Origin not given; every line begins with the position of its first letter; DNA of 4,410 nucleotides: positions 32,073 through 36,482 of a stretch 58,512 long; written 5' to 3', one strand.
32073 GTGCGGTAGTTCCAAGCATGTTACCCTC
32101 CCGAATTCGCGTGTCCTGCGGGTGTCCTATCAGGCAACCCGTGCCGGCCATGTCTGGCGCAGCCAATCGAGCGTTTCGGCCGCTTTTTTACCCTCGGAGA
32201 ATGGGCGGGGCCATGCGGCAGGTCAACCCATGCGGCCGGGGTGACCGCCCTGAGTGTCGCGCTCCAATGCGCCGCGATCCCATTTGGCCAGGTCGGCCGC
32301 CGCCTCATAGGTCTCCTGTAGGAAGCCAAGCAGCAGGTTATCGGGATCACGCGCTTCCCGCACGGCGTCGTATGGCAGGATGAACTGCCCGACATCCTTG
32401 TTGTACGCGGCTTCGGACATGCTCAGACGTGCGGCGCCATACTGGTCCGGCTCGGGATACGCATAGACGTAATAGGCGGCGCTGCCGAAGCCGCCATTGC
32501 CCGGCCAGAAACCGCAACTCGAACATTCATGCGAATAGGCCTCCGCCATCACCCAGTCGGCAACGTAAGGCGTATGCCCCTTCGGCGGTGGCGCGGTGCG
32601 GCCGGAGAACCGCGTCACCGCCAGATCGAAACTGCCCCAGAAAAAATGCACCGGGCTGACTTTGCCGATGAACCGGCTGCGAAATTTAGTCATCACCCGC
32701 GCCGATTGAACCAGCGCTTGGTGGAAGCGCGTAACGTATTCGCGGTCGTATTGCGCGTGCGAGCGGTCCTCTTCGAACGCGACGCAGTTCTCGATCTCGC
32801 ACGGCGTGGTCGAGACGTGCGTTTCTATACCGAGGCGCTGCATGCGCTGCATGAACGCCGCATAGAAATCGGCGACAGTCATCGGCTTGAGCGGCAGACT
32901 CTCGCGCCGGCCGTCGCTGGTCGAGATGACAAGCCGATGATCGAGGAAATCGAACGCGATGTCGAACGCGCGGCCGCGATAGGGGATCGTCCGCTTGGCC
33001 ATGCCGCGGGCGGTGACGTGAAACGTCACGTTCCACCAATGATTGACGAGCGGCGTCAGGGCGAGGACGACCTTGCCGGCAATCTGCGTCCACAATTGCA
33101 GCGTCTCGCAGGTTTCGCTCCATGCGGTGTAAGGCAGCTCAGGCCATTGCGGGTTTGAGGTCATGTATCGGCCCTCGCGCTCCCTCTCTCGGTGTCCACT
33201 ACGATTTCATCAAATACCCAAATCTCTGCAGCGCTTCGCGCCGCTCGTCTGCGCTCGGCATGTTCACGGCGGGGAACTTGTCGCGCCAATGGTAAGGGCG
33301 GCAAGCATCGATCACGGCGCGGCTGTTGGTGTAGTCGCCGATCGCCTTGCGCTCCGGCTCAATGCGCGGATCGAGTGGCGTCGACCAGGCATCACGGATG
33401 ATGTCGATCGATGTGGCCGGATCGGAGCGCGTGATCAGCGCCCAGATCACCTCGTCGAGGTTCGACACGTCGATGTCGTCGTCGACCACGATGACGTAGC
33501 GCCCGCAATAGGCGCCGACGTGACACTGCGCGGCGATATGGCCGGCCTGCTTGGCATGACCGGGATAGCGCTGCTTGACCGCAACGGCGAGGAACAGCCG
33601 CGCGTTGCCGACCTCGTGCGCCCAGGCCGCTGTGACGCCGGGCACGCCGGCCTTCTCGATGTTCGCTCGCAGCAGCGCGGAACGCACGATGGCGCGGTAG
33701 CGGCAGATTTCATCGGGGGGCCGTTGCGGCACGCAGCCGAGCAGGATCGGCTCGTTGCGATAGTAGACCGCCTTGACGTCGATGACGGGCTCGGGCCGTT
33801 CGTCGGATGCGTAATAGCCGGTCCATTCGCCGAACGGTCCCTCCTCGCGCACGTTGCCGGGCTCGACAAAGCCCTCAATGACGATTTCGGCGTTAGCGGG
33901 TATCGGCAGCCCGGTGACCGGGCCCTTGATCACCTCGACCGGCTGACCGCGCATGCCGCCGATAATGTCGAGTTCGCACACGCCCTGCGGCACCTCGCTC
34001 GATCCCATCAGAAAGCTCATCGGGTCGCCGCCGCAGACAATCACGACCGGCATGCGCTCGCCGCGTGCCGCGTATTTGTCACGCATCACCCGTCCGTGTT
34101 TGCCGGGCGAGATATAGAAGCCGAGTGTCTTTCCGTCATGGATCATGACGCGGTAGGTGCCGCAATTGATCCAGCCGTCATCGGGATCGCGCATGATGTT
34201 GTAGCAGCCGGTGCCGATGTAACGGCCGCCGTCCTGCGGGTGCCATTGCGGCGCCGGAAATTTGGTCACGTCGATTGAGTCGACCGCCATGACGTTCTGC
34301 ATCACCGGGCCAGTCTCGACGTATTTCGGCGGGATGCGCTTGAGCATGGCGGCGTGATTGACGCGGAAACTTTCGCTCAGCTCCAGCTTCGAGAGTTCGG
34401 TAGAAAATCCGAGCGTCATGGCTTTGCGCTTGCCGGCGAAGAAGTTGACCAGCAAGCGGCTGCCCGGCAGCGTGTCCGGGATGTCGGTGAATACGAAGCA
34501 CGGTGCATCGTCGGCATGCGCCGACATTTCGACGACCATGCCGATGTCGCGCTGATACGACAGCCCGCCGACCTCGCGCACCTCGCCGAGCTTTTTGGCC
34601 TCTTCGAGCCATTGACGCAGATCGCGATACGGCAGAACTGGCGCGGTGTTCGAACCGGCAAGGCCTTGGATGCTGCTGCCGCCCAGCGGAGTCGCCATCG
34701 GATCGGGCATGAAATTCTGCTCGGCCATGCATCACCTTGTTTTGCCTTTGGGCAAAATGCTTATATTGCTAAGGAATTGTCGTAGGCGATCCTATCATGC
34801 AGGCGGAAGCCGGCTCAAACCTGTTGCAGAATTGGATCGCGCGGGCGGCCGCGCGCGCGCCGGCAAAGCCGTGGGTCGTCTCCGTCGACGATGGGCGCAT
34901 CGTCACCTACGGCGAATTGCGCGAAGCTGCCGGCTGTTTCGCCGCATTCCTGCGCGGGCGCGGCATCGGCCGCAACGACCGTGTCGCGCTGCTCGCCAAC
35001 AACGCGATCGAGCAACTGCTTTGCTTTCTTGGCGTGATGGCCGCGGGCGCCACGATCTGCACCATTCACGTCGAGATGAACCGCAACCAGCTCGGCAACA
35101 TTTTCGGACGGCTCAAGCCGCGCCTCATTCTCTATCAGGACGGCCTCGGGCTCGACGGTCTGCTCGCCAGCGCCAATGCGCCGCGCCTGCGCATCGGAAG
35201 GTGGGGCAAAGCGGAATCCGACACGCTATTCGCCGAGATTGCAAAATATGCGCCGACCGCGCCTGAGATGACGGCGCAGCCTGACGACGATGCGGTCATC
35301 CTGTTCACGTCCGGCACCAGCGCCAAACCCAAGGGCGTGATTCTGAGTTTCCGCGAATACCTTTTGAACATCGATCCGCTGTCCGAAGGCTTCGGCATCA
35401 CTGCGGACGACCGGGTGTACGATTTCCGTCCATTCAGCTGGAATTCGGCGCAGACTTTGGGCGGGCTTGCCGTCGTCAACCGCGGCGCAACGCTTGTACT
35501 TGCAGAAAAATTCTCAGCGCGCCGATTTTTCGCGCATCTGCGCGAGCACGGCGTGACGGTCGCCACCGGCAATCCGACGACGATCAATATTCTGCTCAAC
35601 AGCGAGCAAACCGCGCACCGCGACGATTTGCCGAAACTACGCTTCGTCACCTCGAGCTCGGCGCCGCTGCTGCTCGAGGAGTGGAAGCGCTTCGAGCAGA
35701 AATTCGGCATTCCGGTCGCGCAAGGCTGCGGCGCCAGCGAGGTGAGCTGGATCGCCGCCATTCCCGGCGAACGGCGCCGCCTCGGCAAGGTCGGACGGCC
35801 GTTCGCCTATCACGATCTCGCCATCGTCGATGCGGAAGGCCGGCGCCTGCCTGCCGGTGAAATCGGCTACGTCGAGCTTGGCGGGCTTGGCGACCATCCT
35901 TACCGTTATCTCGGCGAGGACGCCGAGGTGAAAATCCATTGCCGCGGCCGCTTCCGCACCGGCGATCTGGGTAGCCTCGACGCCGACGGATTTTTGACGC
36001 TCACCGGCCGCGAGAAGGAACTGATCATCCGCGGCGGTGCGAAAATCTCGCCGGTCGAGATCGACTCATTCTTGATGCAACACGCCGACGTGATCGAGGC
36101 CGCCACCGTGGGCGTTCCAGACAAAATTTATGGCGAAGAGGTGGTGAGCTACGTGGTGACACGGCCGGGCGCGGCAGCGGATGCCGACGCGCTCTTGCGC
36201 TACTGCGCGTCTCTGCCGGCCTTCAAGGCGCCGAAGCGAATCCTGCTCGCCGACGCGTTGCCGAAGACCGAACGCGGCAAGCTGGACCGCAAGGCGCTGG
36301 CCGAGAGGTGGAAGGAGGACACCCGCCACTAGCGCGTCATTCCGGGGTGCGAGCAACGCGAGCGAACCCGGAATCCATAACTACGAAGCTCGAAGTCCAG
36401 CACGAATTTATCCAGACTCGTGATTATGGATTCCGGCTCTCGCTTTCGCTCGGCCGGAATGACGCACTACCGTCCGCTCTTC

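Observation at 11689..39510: Accessory catabolic island built around three divergent UbiD decarboxylases and a single UbiX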

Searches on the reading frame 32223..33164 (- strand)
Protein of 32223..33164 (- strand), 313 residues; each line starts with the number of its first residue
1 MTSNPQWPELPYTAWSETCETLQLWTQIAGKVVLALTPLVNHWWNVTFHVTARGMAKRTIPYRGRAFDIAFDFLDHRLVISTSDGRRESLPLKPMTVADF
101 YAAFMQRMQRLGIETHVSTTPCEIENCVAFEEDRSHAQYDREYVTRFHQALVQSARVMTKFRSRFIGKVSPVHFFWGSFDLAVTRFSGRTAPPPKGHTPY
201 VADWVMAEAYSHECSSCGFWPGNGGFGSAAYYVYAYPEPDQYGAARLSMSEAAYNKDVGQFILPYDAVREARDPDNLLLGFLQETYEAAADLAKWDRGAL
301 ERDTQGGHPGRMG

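Call 6: search_protein_families(library=pfam, proteins=[window:32223-33164:-])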
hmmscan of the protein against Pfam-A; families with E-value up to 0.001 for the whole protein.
window:32223-33164:- (313 aa): 1 family
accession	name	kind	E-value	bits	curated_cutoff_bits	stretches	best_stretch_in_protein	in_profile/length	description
PF19459.4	DUF5996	-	5.2e-133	443.1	25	1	7-301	1-295/296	Family of unknown function (DUF5996)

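Call 15: search_protein_families(library=ncbifam, proteins=[window:32223-33164:-], max_evalue=0.00001)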
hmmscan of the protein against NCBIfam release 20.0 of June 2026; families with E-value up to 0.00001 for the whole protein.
window:32223-33164:- (313 aa): 0 families

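Call 73: search_solved_structures(query=window:32223-33164:-, max_evalue=1)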
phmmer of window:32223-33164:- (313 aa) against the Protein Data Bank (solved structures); distinct sequences matched with E-value up to 1: 4.
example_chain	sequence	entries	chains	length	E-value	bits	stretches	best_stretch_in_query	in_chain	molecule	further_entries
28ye_O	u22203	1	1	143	0.32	13.3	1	124-199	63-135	Large ribosomal subunit protein uL22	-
4fmg_A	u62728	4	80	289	0.43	12.8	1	10-60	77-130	VP1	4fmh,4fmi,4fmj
2avu_E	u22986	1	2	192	0.44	12.8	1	189-221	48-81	Flagellar transcriptional activator flhC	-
6zlz_A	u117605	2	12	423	0.8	11.9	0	10-59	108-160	Capsid protein VP1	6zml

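Call 102: predict_structure(protein=window:32223-33164:-)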
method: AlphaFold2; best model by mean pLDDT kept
length: 313 residues; sequences in the alignment: 1
mean_pLDDT: 40.9   pTM: 0.39
mean pLDDT of the five models: 40.9, 39.6, 37.6, 36.4, 33.3
residues with pLDDT >= 90: 0; 70-90: 24; 50-70: 49; < 50: 240
segments of 3 or more residues with pLDDT < 50: 1-23, 40-56, 116-148, 150-313
pLDDT, mean of each block of 10 residues (from residue 1): 25 33 49 54 41 46 61 65 81 61 74 53 29 32 46 46 37 46 41 27 26 22 23 26 26 30 36 36 36 28 32 29
secondary structure, 60 per line:
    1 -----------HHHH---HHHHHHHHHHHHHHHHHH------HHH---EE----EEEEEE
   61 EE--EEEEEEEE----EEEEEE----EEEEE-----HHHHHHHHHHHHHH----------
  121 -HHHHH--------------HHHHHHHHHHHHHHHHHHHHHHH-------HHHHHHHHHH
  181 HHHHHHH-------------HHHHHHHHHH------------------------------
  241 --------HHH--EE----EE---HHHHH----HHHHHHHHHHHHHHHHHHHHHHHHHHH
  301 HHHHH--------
elements in order: H12-15 H19-36 E55-62 E65-72 E77-82 E87-91 H97-110 H122-126 H141-163 H171-187 H201-210 H265-269 H274-305

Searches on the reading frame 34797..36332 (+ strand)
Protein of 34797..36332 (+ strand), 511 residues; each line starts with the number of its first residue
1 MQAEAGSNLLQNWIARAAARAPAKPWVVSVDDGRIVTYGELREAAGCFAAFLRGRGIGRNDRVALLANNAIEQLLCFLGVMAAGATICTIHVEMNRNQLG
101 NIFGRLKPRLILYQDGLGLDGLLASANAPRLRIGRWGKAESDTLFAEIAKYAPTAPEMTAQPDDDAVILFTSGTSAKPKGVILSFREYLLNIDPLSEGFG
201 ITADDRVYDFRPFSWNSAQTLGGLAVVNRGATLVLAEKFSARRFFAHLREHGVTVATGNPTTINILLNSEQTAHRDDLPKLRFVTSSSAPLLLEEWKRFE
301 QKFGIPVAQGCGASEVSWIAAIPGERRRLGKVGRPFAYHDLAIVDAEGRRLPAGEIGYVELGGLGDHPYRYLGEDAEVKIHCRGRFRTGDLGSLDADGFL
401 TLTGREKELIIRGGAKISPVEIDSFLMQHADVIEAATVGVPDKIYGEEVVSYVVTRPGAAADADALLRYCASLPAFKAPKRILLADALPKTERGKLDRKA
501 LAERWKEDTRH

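Call 7: search_protein_families(library=pfam, proteins=[window:34797-36332:+])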
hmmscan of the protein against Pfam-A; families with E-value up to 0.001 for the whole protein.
window:34797-36332:+ (511 aa): 2 families
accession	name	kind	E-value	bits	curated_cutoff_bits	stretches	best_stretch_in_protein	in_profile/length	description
PF00501.34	AMP-binding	-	2.3e-63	214.7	29.9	1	15-363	2-376/384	AMP-binding enzyme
PF13193.12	AMP-binding_C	-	3.1e-15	57.3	24.5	1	421-495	1-76/76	AMP-binding enzyme C-terminal domain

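Call 16: search_protein_families(library=ncbifam, proteins=[window:34797-36332:+], max_evalue=0.00001)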
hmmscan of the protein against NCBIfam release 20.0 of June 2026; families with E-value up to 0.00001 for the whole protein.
window:34797-36332:+ (511 aa): 101 families (the best 25 are shown)
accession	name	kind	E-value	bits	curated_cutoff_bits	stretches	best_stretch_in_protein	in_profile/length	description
NF004837.0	PRK06187.1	subfamily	1.4e-87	294.2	476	1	8-508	8-525/531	long-chain-fatty-acid--CoA ligase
NF004511.1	PRK05852.1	equivalog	6.2e-77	259.3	650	1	12-505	3-504/505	FadD7 family fatty acid--CoA ligase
NF005702.0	PRK07514.1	subfamily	3.5e-72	243.4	558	1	17-507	11-502/506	malonyl-CoA synthase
NF004808.0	PRK06155.1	equivalog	5.9e-66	222.8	722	1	8-504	21-521/542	ATP-dependent acyl-CoA ligase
NF005801.1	PRK07656.1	equivalog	3.3e-63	214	657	1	13-499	6-497/500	FadD3 family acyl-CoA ligase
NF005714.0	PRK07529.1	subfamily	5.9e-61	206.6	632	1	157-504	212-575/640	acyl-CoA synthetase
NF009233.0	PRK12583.1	subfamily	1.4e-59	202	832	2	157-504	195-549/558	fatty acid CoA ligase family protein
NF006182.0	PRK08316.1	subfamily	2.4e-59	201.2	663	1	3-508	6-520/523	fatty acyl-CoA synthetase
NF004797.0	PRK06145.1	equivalog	1.6e-57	195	850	1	10-504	4-494/499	acyl-CoA synthetase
NF005676.0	PRK07470.1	equivalog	1.5e-56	192.2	774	1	10-505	22-529/544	acyl-CoA synthetase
NF005947.1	PRK08008.1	equivalog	8.1e-56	189.7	651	1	11-501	11-517/518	crotonobetaine/carnitine-CoA ligase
NF006572.0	PRK09088.1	equivalog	3.2e-55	187.7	696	1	14-504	7-486/491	acyl-CoA synthetase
NF005858.0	PRK07787.1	subfamily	6.7e-55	186.4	575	1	19-502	11-469/471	acyl-CoA synthetase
NF004114.0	PRK05605.1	equivalog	1.1e-54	185.8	766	1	155-507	213-571/575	long-chain-fatty-acid--CoA ligase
NF005307.0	PRK06839.1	equivalog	4.4e-53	180.6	748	1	12-506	6-494/496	o-succinylbenzoate--CoA ligase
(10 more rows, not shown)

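Call 35: search_solved_structures(query=window:34797-36332:+, max_evalue=1e-40)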
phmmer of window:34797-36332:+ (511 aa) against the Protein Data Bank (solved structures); distinct sequences matched with E-value up to 1e-40: 10.
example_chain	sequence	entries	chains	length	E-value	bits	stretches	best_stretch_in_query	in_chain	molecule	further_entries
6qjz_A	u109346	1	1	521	2.4e-63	217.5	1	35-505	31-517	oxalyl CoA-synthetase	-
5ie0_A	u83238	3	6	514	4.3e-59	203.5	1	29-507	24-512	Oxalate--CoA ligase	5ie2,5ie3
4fuq_A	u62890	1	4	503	1.7e-48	168.6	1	31-507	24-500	Malonyl CoA synthetase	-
3ivr_A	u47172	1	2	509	6.3e-48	166.6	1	29-503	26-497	Putative long-chain-fatty-acid CoA ligase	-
4fut_A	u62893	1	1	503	1.2e-47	165.7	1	31-507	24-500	Malonyl CoA synthetase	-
4gxr_A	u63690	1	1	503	1.5e-47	165.4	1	31-507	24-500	Malonyl CoA synthetase, Benzoate-CoA ligase Chimeric protein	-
4gxq_A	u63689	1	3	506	1.2e-45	159.1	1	31-507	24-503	Malonyl CoA synthetase, Benzoate-CoA ligase Chimeric protein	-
8aff_A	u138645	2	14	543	1.2e-44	155.8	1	159-510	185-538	Oxalate--CoA ligase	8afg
3r44_A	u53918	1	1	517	7.8e-44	153.1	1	13-505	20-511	fatty acyl CoA synthetase FADD13 (FATTY-ACYL-CoA SYNTHETASE)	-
7tyb_A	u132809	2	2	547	4.6e-41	144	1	14-508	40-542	Pyochelin biosynthesis protein PchD | Pyochelin biosynthesis salicyl-AMP ligase PchD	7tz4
